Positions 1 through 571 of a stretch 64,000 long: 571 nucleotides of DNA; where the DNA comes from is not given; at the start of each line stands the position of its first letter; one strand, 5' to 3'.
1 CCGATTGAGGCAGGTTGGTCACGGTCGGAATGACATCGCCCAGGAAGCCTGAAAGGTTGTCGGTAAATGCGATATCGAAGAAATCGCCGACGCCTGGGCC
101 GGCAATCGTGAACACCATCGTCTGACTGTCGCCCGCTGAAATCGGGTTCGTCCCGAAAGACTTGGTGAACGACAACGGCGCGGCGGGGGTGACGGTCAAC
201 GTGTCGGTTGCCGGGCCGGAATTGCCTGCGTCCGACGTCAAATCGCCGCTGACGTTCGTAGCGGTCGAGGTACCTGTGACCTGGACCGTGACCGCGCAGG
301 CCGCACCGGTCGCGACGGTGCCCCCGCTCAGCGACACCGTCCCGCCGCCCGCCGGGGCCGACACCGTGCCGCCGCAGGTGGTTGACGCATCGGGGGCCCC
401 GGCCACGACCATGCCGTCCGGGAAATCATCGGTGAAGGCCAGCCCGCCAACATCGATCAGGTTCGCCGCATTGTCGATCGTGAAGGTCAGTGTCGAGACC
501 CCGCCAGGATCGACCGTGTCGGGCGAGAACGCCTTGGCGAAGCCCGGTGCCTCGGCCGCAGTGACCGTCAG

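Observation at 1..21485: Two tandem giant DUF11-repeat surface proteins, one a complete autotransporter with an Ig-like rather than beta-helical passenger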

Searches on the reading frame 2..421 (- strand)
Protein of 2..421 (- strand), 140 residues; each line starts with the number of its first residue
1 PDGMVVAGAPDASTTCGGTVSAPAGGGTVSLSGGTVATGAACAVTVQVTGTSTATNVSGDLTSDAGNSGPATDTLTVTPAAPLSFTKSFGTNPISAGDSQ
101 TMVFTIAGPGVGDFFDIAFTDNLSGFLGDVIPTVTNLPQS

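Call 21: find_homologous_proteins(query=window:2-421:-)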
Query window:2-421:- (140 aa): 7 proteins with E <= 0.001 among 330 candidates.
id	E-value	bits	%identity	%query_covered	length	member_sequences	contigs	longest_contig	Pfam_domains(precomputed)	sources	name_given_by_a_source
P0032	2.9e-20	91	41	86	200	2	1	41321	PF25564.1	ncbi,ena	-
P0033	1.4e-17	82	48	88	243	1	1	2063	PF25564.1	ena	-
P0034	3.1e-17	81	49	88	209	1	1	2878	PF25564.1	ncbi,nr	ncbi:MAG: hypothetical protein KDE51_15980, partial [Anaerolineales bacterium]|nr:hypothetical prote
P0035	4.6e-13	68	48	76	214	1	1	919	PF25564.1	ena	-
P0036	8.2e-9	54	39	92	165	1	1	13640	PF25564.1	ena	-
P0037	5.6e-4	38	68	24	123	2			PF25564.1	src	-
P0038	6.0e-4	38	35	75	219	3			PF25564.1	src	-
